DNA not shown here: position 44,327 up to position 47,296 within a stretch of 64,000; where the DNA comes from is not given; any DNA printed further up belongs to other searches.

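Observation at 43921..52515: CheY-less chemosensory module wired to sigma-54 regulators: possible Che-like pathway controlling transcription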

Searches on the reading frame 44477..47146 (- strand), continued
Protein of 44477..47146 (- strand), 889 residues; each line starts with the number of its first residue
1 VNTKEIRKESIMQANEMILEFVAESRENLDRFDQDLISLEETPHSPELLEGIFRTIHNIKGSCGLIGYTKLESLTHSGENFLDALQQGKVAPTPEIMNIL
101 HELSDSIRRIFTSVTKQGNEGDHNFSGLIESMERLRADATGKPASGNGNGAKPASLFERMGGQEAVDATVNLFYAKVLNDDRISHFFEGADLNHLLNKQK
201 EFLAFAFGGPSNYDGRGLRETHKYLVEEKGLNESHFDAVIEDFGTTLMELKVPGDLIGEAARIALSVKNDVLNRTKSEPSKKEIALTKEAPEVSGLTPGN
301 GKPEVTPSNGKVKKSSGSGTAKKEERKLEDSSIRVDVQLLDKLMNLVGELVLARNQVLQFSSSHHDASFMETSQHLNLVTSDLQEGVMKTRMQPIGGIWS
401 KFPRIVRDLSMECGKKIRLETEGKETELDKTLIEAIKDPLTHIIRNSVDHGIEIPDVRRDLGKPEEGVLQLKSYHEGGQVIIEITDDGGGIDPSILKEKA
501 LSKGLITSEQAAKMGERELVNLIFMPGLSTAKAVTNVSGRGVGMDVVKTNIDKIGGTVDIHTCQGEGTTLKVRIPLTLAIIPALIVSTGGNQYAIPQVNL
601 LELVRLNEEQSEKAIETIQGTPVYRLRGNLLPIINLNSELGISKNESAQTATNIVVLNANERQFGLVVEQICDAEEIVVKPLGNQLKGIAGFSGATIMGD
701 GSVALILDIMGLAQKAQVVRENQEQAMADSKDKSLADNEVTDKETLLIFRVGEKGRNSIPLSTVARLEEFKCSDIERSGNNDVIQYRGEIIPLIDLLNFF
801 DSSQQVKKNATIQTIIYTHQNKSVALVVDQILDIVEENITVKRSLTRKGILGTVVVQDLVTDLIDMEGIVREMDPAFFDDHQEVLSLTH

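Call 21: find_encoding_contigs(protein=P0274, flank=10000, max_places=2)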
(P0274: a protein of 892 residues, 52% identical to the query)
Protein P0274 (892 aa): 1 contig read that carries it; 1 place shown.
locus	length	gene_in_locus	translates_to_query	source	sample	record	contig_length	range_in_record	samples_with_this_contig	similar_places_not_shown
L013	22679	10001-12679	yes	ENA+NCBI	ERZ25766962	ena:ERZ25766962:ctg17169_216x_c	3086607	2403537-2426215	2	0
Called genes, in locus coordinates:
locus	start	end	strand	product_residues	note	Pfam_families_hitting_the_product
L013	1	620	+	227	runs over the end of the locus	-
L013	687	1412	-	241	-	PF14561:TPR_20 (faint), PF07719:TPR_2 (faint), PF21033:RMD1-3 (weak), PF13414:TPR_11 (weak), PF00515:TPR_1, PF13181:TPR_8 (weak), PF13432:TPR_16 (weak), PF13414:TPR_11 (weak), +8 more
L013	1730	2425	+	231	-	-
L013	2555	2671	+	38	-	-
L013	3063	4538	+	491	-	-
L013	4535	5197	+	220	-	-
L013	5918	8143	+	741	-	PF00072:Response_reg, PF13185:GAF_2, PF00989:PAS, PF13426:PAS_9, PF24820:Diguanyl_cycl_sensor (weak), PF00512:HisKA, PF02518:HATPase_c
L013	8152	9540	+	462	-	PF00072:Response_reg, PF00158:Sigma54_activat, PF14532:Sigma54_activ_2, PF07728:AAA_5 (weak), PF25601:AAA_lid_14, PF02954:HTH_8 (weak)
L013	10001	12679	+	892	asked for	PF01627:Hpt, PF01152:Bac_globin, PF02895:H-kinase_dim, PF02518:HATPase_c, PF01584:CheW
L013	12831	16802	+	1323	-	PF00989:PAS, PF13426:PAS_9, PF13426:PAS_9, PF00989:PAS, PF13188:PAS_8, PF13426:PAS_9, PF00989:PAS, PF13426:PAS_9, +8 more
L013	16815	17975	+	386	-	PF00072:Response_reg, PF00512:HisKA, PF02518:HATPase_c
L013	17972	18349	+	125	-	PF00072:Response_reg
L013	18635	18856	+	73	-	-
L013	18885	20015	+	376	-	PF00072:Response_reg, PF13487:HD_5, PF01966:HD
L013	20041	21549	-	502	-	PF01059:Oxidored_q5_N (weak), PF00361:Proton_antipo_M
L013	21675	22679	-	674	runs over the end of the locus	PF00662:Proton_antipo_N, PF00361:Proton_antipo_M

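Call 22: find_encoding_contigs(protein=P0181, flank=10000, max_places=2)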
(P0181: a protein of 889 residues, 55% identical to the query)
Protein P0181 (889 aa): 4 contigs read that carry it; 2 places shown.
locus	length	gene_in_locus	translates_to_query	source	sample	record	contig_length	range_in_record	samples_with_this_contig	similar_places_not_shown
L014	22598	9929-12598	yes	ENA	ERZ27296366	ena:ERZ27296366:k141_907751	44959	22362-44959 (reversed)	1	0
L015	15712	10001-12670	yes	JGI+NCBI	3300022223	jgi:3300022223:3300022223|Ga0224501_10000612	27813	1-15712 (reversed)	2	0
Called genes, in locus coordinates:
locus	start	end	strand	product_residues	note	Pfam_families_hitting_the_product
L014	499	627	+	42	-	-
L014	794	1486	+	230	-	-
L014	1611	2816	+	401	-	PF07992:Pyr_redox_2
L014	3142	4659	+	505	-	-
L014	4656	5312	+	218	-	-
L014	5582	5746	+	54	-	-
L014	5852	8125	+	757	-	PF00072:Response_reg, PF13185:GAF_2, PF00989:PAS (weak), PF13426:PAS_9 (faint), PF00512:HisKA (weak), PF02518:HATPase_c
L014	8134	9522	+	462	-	PF00072:Response_reg, PF00158:Sigma54_activat, PF14532:Sigma54_activ_2, PF07728:AAA_5 (weak), PF25601:AAA_lid_14, PF02954:HTH_8 (weak)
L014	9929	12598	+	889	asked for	PF01627:Hpt, PF01152:Bac_globin, PF02895:H-kinase_dim, PF02518:HATPase_c, PF01584:CheW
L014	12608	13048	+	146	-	PF01584:CheW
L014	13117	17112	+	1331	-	PF02743:dCache_1, PF00989:PAS, PF13426:PAS_9, PF13426:PAS_9, PF00989:PAS, PF13426:PAS_9, PF00989:PAS, PF13426:PAS_9, +7 more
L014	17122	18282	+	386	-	PF00072:Response_reg, PF00512:HisKA, PF02518:HATPase_c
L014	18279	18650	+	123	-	PF00072:Response_reg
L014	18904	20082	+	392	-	PF00072:Response_reg, PF00512:HisKA, PF02518:HATPase_c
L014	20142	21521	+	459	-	PF00072:Response_reg, PF00158:Sigma54_activat, PF14532:Sigma54_activ_2, PF07728:AAA_5, PF25601:AAA_lid_14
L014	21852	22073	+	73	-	-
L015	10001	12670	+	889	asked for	PF01627:Hpt, PF01152:Bac_globin, PF02895:H-kinase_dim, PF02518:HATPase_c, PF01584:CheW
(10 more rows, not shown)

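Call 23: find_encoding_contigs(protein=P0164, flank=10000, max_places=2)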
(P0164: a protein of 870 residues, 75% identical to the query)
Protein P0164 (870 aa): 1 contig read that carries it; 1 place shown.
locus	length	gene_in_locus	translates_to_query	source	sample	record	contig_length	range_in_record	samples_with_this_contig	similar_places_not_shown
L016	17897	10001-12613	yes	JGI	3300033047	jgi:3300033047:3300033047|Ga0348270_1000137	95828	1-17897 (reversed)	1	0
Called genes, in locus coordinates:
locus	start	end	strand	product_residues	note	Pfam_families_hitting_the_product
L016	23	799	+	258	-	PF00892:EamA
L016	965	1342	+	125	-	PF00072:Response_reg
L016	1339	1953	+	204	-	PF04509:CheC, PF13690:CheX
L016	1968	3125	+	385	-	PF08448:PAS_4 (weak), PF00512:HisKA, PF02518:HATPase_c, PF13581:HATPase_c_2, PF14501:HATPase_c_5 (weak)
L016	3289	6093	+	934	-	PF00675:Peptidase_M16, PF05193:Peptidase_M16_C, PF16187:Peptidase_M16_M, PF05193:Peptidase_M16_C, PF22456:PqqF-like_C_4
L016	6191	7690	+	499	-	PF03109:ABC1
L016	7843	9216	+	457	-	PF00072:Response_reg, PF00158:Sigma54_activat, PF14532:Sigma54_activ_2, PF07724:AAA_2 (weak), PF07728:AAA_5, PF25601:AAA_lid_14, PF02954:HTH_8 (weak)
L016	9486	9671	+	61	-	-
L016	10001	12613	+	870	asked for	PF01627:Hpt, PF01152:Bac_globin, PF02895:H-kinase_dim, PF02518:HATPase_c, PF01584:CheW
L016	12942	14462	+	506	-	PF00072:Response_reg, PF13487:HD_5, PF01966:HD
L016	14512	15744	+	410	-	PF00072:Response_reg, PF00512:HisKA, PF02518:HATPase_c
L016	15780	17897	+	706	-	?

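Call 24: find_encoding_contigs(protein=P0258, flank=10000, max_places=2)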
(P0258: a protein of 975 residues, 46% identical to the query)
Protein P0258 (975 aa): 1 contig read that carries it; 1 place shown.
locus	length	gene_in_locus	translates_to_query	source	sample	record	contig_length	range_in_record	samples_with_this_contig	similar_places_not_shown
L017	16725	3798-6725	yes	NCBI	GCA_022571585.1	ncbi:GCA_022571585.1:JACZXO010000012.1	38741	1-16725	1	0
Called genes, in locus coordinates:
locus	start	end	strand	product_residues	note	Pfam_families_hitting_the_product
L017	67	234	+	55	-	-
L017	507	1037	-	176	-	PF01370:Epimerase, PF04321:RmlD_sub_bind (weak), PF05368:NmrA (weak), PF16363:GDP_Man_Dehyd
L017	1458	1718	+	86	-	PF06289:FlbD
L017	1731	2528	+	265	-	PF20560:MotA_N, PF01618:MotA_ExbB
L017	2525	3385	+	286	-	PF13677:MotB_plug, PF00691:OmpA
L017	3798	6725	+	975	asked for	PF01627:Hpt, PF01152:Bac_globin, PF02895:H-kinase_dim, PF02518:HATPase_c, PF01584:CheW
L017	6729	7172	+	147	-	PF01584:CheW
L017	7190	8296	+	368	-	-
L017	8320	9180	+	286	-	PF13557:Phenol_MetA_deg (weak)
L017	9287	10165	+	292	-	PF00132:Hexapep (faint), PF25084:LbH_EIF2B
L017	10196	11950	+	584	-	PF12729:4HB_MCP_1, PF00672:HAMP, PF00015:MCPsignal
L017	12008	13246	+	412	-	PF05201:GlutR_N, PF01488:Shikimate_DH, PF00745:GlutR_dimer (weak)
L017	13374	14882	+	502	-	PF03109:ABC1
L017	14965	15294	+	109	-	PF03992:ABM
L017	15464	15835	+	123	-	PF00072:Response_reg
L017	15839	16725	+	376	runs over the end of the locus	PF00072:Response_reg, PF01339:CheB_methylest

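Call 29: find_encoding_contigs(protein=P0211, flank=10000, max_places=3)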
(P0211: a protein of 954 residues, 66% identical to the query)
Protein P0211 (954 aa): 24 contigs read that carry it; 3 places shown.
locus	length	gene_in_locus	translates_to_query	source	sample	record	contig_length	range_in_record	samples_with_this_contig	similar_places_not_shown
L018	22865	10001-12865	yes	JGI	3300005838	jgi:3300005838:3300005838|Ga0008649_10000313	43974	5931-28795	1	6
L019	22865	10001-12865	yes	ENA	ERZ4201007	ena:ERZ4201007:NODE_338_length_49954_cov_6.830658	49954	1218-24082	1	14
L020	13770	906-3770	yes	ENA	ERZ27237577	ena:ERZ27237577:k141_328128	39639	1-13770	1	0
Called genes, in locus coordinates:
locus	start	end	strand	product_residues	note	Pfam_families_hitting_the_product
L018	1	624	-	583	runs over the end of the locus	PF00664:ABC_membrane, PF00005:ABC_tran, PF02463:SMC_N (faint)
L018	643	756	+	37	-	-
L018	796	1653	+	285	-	PF01040:UbiA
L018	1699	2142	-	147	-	PF00034:Cytochrom_C, PF13442:Cytochrome_CBB3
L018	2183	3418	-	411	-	-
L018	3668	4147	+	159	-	PF00355:Rieske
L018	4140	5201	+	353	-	PF00033:Cytochrome_B, PF14358:DUF4405 (weak), PF13631:Cytochrom_B_N_2, PF00032:Cytochrom_B_C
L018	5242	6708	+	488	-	PF09699:Paired_CXXCH_1 (faint), PF13435:Cytochrome_C554 (faint), PF14522:Cytochrome_C7 (faint), PF14537:Cytochrom_c3_2 (faint), PF22113:Mtrc-MtrF_II-IV_dom (faint), PF13447:Multi-haem_cyto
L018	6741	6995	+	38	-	-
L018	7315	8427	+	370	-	PF04055:Radical_SAM, PF19288:CofH_C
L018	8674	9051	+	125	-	PF00072:Response_reg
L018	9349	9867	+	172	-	PF13690:CheX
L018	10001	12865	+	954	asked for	PF01627:Hpt, PF02895:H-kinase_dim, PF02518:HATPase_c, PF01584:CheW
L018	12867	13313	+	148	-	PF01584:CheW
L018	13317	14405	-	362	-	PF00072:Response_reg, PF01339:CheB_methylest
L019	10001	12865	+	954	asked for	PF01627:Hpt, PF02895:H-kinase_dim, PF02518:HATPase_c, PF01584:CheW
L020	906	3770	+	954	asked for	PF01627:Hpt, PF02895:H-kinase_dim, PF02518:HATPase_c, PF01584:CheW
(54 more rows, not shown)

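Call 53: find_encoding_contigs(protein=P0160, flank=10000, max_places=2)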
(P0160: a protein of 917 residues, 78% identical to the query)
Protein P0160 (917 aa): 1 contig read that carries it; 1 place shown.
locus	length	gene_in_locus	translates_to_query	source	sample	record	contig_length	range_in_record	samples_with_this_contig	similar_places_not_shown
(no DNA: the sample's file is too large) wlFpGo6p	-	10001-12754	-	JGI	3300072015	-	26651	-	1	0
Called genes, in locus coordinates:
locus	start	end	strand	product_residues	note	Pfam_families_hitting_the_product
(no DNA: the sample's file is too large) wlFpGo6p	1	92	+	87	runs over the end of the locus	-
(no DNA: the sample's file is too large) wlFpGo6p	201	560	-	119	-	-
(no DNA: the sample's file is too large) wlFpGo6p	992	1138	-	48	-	-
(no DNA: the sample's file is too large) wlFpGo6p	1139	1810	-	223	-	PF13365:Trypsin_2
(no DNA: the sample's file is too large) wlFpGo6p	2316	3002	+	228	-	PF07813:LTXXQ (weak)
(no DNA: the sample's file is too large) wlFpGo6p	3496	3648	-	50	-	-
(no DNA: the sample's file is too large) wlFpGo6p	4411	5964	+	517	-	PF00512:HisKA, PF02518:HATPase_c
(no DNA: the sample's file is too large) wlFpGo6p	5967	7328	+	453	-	PF00072:Response_reg, PF00158:Sigma54_activat, PF14532:Sigma54_activ_2, PF07724:AAA_2 (weak), PF07728:AAA_5 (weak), PF25601:AAA_lid_14, PF02954:HTH_8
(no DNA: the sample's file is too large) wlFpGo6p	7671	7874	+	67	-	-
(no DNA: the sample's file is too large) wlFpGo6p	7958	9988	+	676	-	PF13188:PAS_8 (faint), PF13596:PAS_10 (faint), PF13426:PAS_9 (faint), PF00015:MCPsignal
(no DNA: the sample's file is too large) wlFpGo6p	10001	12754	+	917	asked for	PF01627:Hpt, PF01152:Bac_globin, PF02895:H-kinase_dim, PF02518:HATPase_c, PF01584:CheW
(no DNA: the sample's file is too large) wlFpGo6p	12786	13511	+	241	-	PF09335:VTT_dom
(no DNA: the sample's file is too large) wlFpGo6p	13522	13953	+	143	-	PF01584:CheW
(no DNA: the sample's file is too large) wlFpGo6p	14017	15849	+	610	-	PF00072:Response_reg, PF00512:HisKA, PF02518:HATPase_c, PF00072:Response_reg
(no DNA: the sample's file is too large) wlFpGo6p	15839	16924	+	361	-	PF00072:Response_reg, PF13487:HD_5, PF01966:HD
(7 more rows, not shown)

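Call 54: find_encoding_contigs(protein=P0215, flank=3000, max_places=5)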
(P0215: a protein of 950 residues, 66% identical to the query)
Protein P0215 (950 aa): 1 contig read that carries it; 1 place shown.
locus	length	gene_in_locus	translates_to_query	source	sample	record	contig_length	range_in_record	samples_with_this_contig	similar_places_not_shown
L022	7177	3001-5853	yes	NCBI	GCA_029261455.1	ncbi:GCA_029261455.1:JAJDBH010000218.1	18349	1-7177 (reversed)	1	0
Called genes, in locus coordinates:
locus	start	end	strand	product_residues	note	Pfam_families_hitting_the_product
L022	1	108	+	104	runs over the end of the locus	PF00893:Multi_Drug_Res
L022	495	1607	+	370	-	PF04055:Radical_SAM, PF19288:CofH_C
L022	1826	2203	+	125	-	PF00072:Response_reg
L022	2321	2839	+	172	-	PF13690:CheX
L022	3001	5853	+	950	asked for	PF01627:Hpt, PF02895:H-kinase_dim, PF02518:HATPase_c, PF01584:CheW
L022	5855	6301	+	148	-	PF01584:CheW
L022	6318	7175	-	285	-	?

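Call 84: search_protein_families(library=pfam, proteins=[L016:9486-9671:+, L013:18635-18856:+, L013:3063-4538:+, L013:4535-5197:+, L016:15780-17897:+, L013:12831-16802:+, L016:12942-14462:+], max_evalue=0.01)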
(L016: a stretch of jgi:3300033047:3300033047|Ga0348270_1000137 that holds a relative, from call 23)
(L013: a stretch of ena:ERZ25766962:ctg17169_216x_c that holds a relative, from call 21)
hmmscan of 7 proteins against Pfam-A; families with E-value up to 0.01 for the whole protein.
L016:9486-9671:+ (61 aa): 0 families

L013:18635-18856:+ (73 aa): 0 families

L013:3063-4538:+ (491 aa): 0 families

L013:4535-5197:+ (220 aa): 1 family
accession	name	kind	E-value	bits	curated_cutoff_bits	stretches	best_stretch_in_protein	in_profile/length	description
PF13519.12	VWA_2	-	0.0055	17.8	27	0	33-148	1-105/107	von Willebrand factor type A domain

L016:15780-17897:+ (706 aa): 6 families
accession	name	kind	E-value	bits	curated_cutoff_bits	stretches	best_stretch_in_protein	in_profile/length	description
PF03707.21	MHYT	-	4.5e-41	139.1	21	3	61-110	1-50/59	Bacterial signalling protein N terminal repeat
PF02518.31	HATPase_c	-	8.6e-21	74.9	26.4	1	616-706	2-90/111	Histidine kinase-, DNA gyrase B-, and HSP90-like ATPase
PF00512.31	HisKA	-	9.3e-19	67.7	26.9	1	500-568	1-66/66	His Kinase A (phospho-acceptor) domain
PF08448.16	PAS_4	-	1.1e-06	29.3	23.1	1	381-481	1-109/110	PAS fold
PF13589.12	HATPase_c_3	-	0.0027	18.2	25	1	620-674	3-55/137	Histidine kinase-, DNA gyrase B-, and HSP90-like ATPase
PF13426.13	PAS_9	-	0.0056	17.4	27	0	387-478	3-102/103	PAS domain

L013:12831-16802:+ (1323 aa): 14 families
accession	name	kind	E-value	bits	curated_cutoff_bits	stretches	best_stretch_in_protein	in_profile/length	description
PF13426.13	PAS_9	-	1.7e-57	192.5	27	4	686-790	2-103/103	PAS domain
PF00989.32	PAS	-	2.2e-54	182.7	22.6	4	676-788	2-113/113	PAS fold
PF08448.16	PAS_4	-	4.4e-29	101.4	23.1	3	681-792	1-109/110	PAS fold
PF02518.31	HATPase_c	-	4.9e-28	98.2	26.4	1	1055-1165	1-109/111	Histidine kinase-, DNA gyrase B-, and HSP90-like ATPase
PF00072.30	Response_reg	-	7.7e-22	78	30.2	1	1196-1307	2-110/111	Response regulator receiver domain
PF13188.13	PAS_8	-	1.3e-19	69.8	21.8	1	676-727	2-50/65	PAS domain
PF00512.31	HisKA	-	5.6e-19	68.4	26.9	1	941-1009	1-66/66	His Kinase A (phospho-acceptor) domain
PF24820.1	Diguanyl_cycl_sensor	-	5.8e-12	46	28.1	2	681-771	2-94/109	Diguanylate cyclase-like sensor domain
PF02743.24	dCache_1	-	1.5e-07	31.6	45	1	41-326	3-237/240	Cache domain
PF08447.18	PAS_3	-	1.6e-06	28.7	25.6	0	700-724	4-30/89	PAS fold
PF13596.12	PAS_10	-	0.0001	23.4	22.1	0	824-918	20-105/106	PAS domain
PF12860.13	PAS_7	-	0.0001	22.9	27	0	681-723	1-44/115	PAS fold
PF21370.4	PAS_GdpP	-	0.00044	21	27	0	687-726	15-52/90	Cyclic-di-AMP phosphodiesterase GdpP-like, PAS domain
PF13589.12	HATPase_c_3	-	0.0074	16.7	25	0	1061-1132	4-76/137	Histidine kinase-, DNA gyrase B-, and HSP90-like ATPase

L016:12942-14462:+ (506 aa): 4 families
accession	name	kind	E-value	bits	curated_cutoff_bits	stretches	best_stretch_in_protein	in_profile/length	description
PF00072.30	Response_reg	-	1.8e-45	154.1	30.2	2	166-278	1-110/111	Response regulator receiver domain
PF13487.12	HD_5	-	6.3e-30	104.6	27.2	1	323-486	6-170/170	HD domain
PF01966.28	HD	-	2.3e-21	76.6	22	1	332-454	2-115/116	HD domain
PF23198.2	PDE8A_N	-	0.0033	17.8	29.6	0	10-107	9-108/147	PDE8A-like, N-terminal domain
